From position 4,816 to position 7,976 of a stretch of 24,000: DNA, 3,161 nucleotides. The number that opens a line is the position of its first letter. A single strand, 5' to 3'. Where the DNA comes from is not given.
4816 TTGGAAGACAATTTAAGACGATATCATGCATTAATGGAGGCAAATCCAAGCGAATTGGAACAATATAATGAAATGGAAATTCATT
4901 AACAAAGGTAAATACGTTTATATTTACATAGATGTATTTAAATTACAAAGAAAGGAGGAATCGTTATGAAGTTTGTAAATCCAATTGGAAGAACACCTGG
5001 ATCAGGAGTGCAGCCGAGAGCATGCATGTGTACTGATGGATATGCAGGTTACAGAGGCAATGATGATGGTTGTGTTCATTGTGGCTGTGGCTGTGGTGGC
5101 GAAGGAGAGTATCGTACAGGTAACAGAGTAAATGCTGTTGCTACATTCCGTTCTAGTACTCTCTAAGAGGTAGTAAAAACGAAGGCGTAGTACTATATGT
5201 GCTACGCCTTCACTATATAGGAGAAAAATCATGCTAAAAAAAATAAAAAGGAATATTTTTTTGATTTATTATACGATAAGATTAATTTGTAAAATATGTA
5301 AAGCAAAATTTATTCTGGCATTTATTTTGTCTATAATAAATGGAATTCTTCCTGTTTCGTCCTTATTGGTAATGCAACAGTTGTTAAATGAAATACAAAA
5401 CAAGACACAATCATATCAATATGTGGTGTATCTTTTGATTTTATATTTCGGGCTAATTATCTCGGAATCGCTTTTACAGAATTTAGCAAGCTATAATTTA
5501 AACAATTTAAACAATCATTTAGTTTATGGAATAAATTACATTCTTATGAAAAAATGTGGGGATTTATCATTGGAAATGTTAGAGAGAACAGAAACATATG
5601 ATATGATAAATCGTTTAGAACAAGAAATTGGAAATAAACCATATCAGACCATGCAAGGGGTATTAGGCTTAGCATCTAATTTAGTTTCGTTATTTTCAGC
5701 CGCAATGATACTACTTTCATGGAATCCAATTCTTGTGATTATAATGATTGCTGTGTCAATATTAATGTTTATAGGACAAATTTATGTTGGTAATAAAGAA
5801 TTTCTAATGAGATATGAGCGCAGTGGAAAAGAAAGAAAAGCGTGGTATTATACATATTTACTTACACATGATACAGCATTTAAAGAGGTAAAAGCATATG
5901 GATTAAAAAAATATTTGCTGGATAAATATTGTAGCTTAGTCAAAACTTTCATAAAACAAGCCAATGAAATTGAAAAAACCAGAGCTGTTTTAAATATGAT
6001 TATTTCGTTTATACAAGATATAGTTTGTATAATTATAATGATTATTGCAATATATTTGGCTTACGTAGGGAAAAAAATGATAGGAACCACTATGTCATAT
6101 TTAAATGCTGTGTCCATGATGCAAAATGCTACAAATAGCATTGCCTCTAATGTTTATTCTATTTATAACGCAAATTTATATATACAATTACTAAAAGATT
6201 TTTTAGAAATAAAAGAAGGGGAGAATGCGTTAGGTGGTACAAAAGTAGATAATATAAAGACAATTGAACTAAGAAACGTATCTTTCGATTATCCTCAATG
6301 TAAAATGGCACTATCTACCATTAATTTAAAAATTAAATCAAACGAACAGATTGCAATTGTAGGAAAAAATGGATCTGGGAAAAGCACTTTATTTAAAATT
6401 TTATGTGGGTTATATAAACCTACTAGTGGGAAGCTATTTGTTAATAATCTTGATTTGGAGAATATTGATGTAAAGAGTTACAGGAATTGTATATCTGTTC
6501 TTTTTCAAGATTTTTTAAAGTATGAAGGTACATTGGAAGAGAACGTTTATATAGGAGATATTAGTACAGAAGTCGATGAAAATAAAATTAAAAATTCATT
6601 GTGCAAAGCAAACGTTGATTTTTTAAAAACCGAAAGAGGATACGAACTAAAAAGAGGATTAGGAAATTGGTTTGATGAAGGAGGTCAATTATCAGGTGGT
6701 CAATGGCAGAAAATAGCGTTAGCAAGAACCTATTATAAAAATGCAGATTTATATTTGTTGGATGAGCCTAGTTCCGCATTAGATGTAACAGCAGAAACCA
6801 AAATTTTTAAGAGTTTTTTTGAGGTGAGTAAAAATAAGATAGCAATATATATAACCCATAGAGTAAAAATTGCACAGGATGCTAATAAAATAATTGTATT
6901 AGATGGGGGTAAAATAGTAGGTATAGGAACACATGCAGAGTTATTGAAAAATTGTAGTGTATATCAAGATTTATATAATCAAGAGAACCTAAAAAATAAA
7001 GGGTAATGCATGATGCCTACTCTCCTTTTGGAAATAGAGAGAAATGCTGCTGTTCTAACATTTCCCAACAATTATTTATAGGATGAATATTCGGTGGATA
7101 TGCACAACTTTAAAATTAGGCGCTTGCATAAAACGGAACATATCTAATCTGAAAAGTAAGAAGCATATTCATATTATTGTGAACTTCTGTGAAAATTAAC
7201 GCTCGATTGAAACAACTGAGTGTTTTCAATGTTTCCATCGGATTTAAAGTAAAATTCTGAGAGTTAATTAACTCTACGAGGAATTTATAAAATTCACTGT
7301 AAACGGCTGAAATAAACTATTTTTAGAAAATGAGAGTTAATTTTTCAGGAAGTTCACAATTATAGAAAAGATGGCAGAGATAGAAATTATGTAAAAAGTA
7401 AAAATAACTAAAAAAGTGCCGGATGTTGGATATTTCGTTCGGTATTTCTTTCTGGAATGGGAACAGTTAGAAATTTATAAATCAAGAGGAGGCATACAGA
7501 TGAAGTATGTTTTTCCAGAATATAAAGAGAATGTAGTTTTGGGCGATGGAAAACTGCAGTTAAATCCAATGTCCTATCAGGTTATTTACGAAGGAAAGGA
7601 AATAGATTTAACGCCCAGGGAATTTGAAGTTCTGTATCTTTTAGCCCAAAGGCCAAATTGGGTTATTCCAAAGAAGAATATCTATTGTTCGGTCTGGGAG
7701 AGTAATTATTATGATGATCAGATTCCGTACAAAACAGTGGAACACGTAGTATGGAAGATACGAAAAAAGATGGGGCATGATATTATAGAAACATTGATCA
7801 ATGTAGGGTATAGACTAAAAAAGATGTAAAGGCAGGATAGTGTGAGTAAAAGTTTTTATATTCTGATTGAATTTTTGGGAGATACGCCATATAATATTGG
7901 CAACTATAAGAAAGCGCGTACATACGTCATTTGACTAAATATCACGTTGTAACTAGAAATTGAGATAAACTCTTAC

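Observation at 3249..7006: Compact radical SAM/SPASM + Cys-rich peptide + ABC exporter cluster of unassigned RiPP class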

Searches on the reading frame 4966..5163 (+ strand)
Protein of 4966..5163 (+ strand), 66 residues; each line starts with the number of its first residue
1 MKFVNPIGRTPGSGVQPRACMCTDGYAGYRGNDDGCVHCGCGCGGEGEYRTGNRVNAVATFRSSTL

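Call 3: search_protein_families(library=ncbifam, proteins=[window:4966-5163:+], max_evalue=0.01)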
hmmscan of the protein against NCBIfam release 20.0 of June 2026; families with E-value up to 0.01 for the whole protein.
window:4966-5163:+ (66 aa): 2 families
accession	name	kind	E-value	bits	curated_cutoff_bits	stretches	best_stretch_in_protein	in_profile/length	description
TIGR04067.1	oc_CLOSPO_01332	equivalog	1.5e-30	105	45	1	1-57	1-58/59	Apre_1838 family putative sactipeptide bacteriocin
NF035954.1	ocin_CA_C0660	subfamily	3.1e-06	27.1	60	1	1-53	1-55/64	CA_C0660 family putative sactipeptide bacteriocin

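Call 4: search_protein_families(library=pfam, proteins=[window:4966-5163:+], max_evalue=0.01)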
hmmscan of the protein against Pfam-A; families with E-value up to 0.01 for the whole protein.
window:4966-5163:+ (66 aa): 0 families

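Call 11: find_homologous_proteins(query=window:4966-5163:+, max_evalue=0.01)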
Query window:4966-5163:+ (66 aa): 34 proteins with E <= 0.01 among 34 candidates.
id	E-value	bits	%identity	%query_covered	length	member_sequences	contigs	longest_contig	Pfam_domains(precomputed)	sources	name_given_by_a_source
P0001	1.1e-38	148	100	100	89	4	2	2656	PF27802.1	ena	-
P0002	5.1e-38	146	100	98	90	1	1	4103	PF27802.1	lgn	-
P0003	5.4e-38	146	98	100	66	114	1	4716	PF27802.1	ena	-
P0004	2.4e-37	144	95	100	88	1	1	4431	PF27802.1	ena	-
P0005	3.2e-37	143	95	100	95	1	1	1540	PF27802.1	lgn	-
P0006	9.3e-37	142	100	95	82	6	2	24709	PF27802.1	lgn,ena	-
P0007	4.2e-34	134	92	98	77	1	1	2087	PF27802.1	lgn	-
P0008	7.7e-32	126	100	83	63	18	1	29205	PF27802.1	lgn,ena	-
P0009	8.0e-31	123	82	98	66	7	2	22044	PF27802.1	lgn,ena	-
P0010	3.9e-30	121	78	98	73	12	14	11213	PF27802.1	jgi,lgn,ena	-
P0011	4.6e-30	121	80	100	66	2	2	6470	PF27802.1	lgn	-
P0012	6.6e-29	117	77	100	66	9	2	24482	PF27802.1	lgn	-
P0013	9.7e-29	117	77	97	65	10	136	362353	PF27802.1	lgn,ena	-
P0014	1.3e-28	116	74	98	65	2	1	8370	PF27802.1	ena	-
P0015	3.3e-28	115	75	97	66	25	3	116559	PF27802.1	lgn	-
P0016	4.2e-28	115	77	97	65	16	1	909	PF27802.1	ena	-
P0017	5.7e-28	114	77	97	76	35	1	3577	PF27802.1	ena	-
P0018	7.4e-28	114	77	94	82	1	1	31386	PF27802.1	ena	-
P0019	2.0e-26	109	100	58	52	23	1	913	PF27802.1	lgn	-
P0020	2.1e-26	109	73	97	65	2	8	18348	PF27802.1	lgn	-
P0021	1.8e-24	103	69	98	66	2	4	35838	PF27802.1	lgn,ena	-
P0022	3.4e-24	102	72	92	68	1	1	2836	PF27802.1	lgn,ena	-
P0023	1.6e-19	87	100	58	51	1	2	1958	PF27802.1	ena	-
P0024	2.7e-16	77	75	77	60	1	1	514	PF27802.1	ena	-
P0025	4.4e-16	76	100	52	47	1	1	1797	PF27802.1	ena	-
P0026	3.0e-15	74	100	52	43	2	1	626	PF27802.1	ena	-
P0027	9.9e-15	72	64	100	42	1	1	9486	PF27802.1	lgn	-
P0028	1.4e-13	68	97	48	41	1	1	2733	PF27802.1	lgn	-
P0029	7.9e-13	66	100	47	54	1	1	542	PF27802.1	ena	-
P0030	3.2e-12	64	82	52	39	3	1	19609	PF27802.1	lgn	-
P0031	1.7e-9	56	78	55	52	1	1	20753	PF27802.1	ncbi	-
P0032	9.3e-9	53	100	32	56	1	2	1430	PF12669.13,PF27802.1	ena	-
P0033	9.0e-7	47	88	39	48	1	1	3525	PF27802.1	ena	-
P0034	1.5e-6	46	85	39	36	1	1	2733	PF27802.1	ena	-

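Call 12: find_encoding_contigs(protein=window:4966-5163:+, flank=10000, max_places=8)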
Protein window:4966-5163:+ (66 aa): 28 contigs read that carry it; 8 places shown.
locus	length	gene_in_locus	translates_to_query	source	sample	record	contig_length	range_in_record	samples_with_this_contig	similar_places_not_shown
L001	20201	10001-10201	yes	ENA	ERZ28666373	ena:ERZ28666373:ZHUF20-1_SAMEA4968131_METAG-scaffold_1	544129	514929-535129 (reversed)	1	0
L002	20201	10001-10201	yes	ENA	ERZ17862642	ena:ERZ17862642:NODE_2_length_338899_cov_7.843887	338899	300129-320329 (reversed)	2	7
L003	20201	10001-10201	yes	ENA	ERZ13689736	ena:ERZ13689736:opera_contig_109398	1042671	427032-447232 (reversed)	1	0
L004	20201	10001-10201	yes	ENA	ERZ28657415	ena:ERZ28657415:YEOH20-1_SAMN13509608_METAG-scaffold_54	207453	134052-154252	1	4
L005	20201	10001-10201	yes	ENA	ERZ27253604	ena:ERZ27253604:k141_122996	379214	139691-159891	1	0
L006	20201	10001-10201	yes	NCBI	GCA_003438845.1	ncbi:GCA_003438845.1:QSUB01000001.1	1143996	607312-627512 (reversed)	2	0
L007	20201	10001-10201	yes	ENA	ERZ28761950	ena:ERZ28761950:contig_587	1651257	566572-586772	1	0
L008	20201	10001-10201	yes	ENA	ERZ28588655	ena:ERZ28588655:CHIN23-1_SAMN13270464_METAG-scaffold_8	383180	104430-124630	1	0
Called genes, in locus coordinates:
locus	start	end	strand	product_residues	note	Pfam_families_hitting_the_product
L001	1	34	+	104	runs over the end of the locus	PF04397:LytTR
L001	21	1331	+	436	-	PF02518:HATPase_c (weak), PF14501:HATPase_c_5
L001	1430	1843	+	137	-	-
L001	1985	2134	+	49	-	-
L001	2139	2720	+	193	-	PF04647:AgrB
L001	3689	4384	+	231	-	PF00072:Response_reg, PF00486:Trans_reg_C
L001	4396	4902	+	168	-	PF04892:VanZ-LLP1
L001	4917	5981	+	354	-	PF00512:HisKA, PF02518:HATPase_c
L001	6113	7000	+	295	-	PF00005:ABC_tran, PF13304:AAA_21 (faint)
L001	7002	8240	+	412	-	PF12679:ABC2_membrane_2 (weak)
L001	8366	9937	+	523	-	PF04055:Radical_SAM, PF13353:Fer4_12 (weak)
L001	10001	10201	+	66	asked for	PF27802:Bacteriocin_CLOSPO-01332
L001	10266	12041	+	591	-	PF00664:ABC_membrane, PF13304:AAA_21 (faint), PF00005:ABC_tran, PF02463:SMC_N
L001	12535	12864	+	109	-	PF00486:Trans_reg_C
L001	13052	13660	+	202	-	-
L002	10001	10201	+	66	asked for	PF27802:Bacteriocin_CLOSPO-01332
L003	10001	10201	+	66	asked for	PF27802:Bacteriocin_CLOSPO-01332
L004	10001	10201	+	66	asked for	PF27802:Bacteriocin_CLOSPO-01332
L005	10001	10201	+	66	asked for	PF27802:Bacteriocin_CLOSPO-01332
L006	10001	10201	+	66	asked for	PF27802:Bacteriocin_CLOSPO-01332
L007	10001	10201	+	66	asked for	PF27802:Bacteriocin_CLOSPO-01332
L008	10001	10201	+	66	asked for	PF27802:Bacteriocin_CLOSPO-01332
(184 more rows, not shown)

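Call 17: search_solved_structures(query=A1, max_evalue=10, show_alignments=3)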
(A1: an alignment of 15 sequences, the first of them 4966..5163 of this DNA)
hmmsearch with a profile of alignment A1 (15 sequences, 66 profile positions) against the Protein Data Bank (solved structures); distinct sequences matched with E-value up to 10: 1.
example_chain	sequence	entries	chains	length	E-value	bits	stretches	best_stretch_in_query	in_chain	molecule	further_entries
9laa_A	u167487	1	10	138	0.28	14.6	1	24-51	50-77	Type IV pilin protein PilA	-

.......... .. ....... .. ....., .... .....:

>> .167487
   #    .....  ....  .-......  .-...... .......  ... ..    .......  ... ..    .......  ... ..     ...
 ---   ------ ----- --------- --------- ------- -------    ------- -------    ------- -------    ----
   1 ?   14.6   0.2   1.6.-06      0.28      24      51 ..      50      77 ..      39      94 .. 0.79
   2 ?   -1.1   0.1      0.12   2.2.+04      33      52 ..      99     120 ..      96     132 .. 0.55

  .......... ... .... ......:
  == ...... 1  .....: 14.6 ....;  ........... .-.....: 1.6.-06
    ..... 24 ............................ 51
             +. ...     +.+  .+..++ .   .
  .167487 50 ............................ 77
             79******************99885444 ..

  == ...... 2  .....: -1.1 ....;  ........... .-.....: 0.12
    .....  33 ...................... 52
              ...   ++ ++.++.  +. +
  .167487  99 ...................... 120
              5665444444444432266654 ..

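Call 61: search_protein_representatives(alignment_id=A4)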
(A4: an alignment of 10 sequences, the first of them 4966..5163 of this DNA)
Query: 10 sequences, 66 profile positions. Proteins with E-value up to 0.001 (for the whole library): 86; up to 1e-10: 30; up to 1e-30: 3. The best 86 are listed.
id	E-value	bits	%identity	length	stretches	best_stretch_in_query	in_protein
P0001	7.9e-37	141.3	-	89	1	1-65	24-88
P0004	1.1e-35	137.6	-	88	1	1-63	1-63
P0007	3.5e-31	123.2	-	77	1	5-65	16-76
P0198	1.3e-23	99.0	-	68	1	1-65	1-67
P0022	1.3e-23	99.0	-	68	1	1-43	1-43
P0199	8.3e-23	96.4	-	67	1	1-64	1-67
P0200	3.3e-22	94.5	-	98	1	1-65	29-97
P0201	4.7e-21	90.8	-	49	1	19-65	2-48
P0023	7.8e-20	86.9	-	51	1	1-38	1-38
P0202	2.3e-18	82.1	-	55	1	1-41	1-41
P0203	3.9e-18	81.4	-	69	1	3-65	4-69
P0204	4.4e-18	81.3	-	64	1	1-64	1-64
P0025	6.3e-17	77.6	-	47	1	1-37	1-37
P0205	2.2e-15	72.6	-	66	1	1-64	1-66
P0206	2.5e-15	72.4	-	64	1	1-64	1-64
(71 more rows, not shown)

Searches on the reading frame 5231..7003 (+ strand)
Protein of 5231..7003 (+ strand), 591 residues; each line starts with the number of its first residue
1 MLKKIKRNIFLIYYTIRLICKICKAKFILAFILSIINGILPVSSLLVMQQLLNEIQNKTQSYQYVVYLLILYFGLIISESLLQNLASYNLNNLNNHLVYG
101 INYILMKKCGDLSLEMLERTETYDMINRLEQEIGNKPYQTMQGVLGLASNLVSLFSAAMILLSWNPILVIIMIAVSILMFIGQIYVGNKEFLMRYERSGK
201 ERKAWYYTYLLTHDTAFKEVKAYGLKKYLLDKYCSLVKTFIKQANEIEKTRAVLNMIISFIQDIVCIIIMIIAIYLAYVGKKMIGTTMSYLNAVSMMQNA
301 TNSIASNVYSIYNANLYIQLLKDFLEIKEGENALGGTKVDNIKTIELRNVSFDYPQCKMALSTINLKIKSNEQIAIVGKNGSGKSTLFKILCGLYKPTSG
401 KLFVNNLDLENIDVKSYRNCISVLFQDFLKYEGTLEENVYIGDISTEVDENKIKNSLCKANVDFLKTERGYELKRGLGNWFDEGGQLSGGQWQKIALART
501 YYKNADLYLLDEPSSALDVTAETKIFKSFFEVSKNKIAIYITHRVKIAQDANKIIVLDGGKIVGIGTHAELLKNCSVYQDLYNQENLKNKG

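Call 3: search_protein_families(library=ncbifam, proteins=[window:5231-7003:+], max_evalue=0.01)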
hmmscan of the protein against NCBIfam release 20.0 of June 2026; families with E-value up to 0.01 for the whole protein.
window:5231-7003:+ (591 aa): 185 families (the best 25 are shown)
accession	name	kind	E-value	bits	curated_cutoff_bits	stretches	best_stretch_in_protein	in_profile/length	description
TIGR02203.1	MsbA_lipidA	equivalog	3.3e-76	257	602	1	23-584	12-568/572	lipid A export permease/ATP-binding protein MsbA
TIGR03375.1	type_I_sec_LssB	subfamily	1.4e-62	212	693.1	1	151-575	274-692/696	type I secretion system permease/ATPase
TIGR03796.1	NHLM_micro_ABC1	equivalog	1.4e-60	205.3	853.3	1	28-581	161-708/710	NHLP family bacteriocin export ABC transporter peptidase/permease/ATPase subunit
NF045513.1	HepA_fam_ABC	equivalog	4.5e-59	200.4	725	1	27-574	56-598/610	heterocyst formation ABC transporter subunit HepA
TIGR01846.1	type_I_sec_HlyB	subfamily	7.8e-59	199.6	725.55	1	24-584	138-691/694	type I secretion system permease/ATPase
TIGR02204.1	MsbA_rel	hypoth_equivalog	3.8e-57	194.2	780.4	1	30-581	23-571/576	ABC transporter, permease/ATP-binding protein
NF008364.0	PRK11160.1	equivalog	1.9e-56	191.8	630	1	105-583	99-573/575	heme ABC transporter ATP-binding protein/permease CydC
NF045998.1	cleave_ABC_plasm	equivalog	5.6e-56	190.1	500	1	14-555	143-671/673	Mbov_0121 family peptidase domain-containing ABC transporter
NF010178.0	PRK13657.1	equivalog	1.4e-54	185.6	733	1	178-588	162-573/588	glucan ABC transporter ATP-binding protein/ permease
TIGR01193.1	bacteriocin_ABC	subfamily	3.1e-54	184.7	523.85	1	24-583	155-707/708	peptide cleavage/export ABC transporter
NF008381.0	PRK11176.1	equivalog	5.8e-54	183.5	867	1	19-583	19-577/582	lipid A ABC transporter ATP-binding protein/permease MsbA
TIGR03797.1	NHLM_micro_ABC2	equivalog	3.2e-50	171.4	709.4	1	15-582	126-682/686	NHLP bacteriocin export ABC transporter permease/ATPase subunit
NF052233.1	CphA_assoc_ABC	equivalog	3.3e-50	171.2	880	1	35-585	198-743/766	cyanophycin metabolism-associated ABC transporter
NF008379.0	PRK11174.1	equivalog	1.3e-49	169.3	684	1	321-586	324-585/588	heme ABC transporter permease/ATP-binding protein CydD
TIGR00958.1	3a01208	subfamily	5.1e-48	163.9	874.6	1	23-581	163-710/711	antigen peptide transporter 2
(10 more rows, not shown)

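Call 4: search_protein_families(library=pfam, proteins=[window:5231-7003:+], max_evalue=0.01)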
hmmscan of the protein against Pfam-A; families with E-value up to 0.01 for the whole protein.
window:5231-7003:+ (591 aa): 8 families
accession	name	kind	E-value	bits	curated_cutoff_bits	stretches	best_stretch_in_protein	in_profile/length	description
PF00005.33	ABC_tran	-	1.4e-30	107.1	25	1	361-514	1-136/137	ABC transporter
PF00664.28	ABC_membrane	-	2.1e-14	54.3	28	1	27-295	1-268/274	ABC transporter transmembrane region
PF02463.25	SMC_N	-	1.6e-09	37.9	40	1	371-555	24-209/220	RecF/RecN/SMC N terminal domain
PF13304.12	AAA_21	-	7.8e-07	29.9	27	1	375-391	3-19/304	AAA domain, putative AbiEii toxin, Type IV TA system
PF13555.12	AAA_29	-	0.0013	18.9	27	1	366-388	17-39/61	P-loop containing region of AAA domain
PF13175.12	AAA_15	-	0.0025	17.9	32.1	1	367-423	20-81/374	AAA ATPase domain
PF13476.12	AAA_23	-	0.003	18.7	27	1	366-400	17-49/201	AAA domain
PF01926.29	MMR_HSR1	-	0.0075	16.8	21.9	0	373-398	1-26/113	50S ribosome-binding GTPase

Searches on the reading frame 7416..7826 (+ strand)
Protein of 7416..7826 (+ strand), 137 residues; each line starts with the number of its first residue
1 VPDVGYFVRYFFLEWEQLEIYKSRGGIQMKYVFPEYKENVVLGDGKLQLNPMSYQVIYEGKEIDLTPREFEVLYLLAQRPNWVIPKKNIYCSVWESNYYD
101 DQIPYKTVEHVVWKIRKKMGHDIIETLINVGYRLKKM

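Call 3: search_protein_families(library=ncbifam, proteins=[window:7416-7826:+], max_evalue=0.01)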
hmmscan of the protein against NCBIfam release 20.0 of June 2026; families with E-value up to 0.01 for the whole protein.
window:7416-7826:+ (137 aa): 35 families (the best 25 are shown)
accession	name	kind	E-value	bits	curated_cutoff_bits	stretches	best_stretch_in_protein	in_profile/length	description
NF033120.0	vanR_FM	exception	2.3e-14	53.6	460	1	29-134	122-229/231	vancomycin resistance response regulator transcription factor, VanR-F/VanR-M family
NF041733.1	resp_reg_CseB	equivalog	9.5e-13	48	350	1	40-135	135-227/228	two-component system response regulator CseB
NF007663.1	PRK10336.1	equivalog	1.4e-11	44.6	345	1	42-135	127-217/219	quorum sensing response regulator transcription factor QseB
NF040534.1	resp_reg_YycF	equivalog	1.5e-11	44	340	1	42-122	133-210/231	response regulator YycF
NF033117.2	vanR_ACDEGLN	exception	1.9e-11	44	350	1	43-134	132-225/226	VanR-ABDEGLN family response regulator transcription factor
NF000402.1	vanR-B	exception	2.7e-11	43.3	480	1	45-135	130-217/219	vancomycin resistance response regulator transcription factor VanR-B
NF053854.1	RespRegPhoBBctds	equivalog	2.5e-10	40.1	270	1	41-132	132-222/225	two-component system response regulator PhoB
NF040689.1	MtrAB_MtrA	equivalog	4.6e-10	39.2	300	1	38-133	120-217/219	MtrAB system response regulator MtrA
NF007928.2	PRK10643.1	equivalog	4.8e-10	39.5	330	1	39-134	124-216/216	two-component system response regulator PmrA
TIGR01387.1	cztR_silR_copR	subfamily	4.9e-10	39.4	279.2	1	42-132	125-216/218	heavy metal response regulator transcription factor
TIGR02154.1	PhoB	equivalog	1e-09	38.1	296.2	1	39-134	129-225/226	phosphate regulon transcriptional regulator PhoB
NF041209.1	resp_regPieR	equivalog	2.2e-09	37.3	450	1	42-134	134-227/231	two component system response regulator PieR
NF000404.1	vanR-D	exception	2.8e-09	36.8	500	1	47-135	141-231/232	vancomycin resistance response regulator transcription factor VanR-D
NF008567.0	PRK11517.1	equivalog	3.2e-09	36.5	353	1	45-135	128-219/223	response regulator transcription factor HprR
NF045944.1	ResRegRpaBCyano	equivalog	9.6e-09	34.9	330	1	36-125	125-218/229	response regulator transcription factor RpaB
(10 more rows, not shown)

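Call 4: search_protein_families(library=pfam, proteins=[window:7416-7826:+], max_evalue=0.01)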
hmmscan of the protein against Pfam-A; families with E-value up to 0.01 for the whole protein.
window:7416-7826:+ (137 aa): 1 family
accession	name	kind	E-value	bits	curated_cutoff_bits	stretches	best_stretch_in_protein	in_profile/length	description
PF00486.34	Trans_reg_C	-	2.4e-15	56.8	26.2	1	60-134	1-77/77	Transcriptional regulatory protein, C terminal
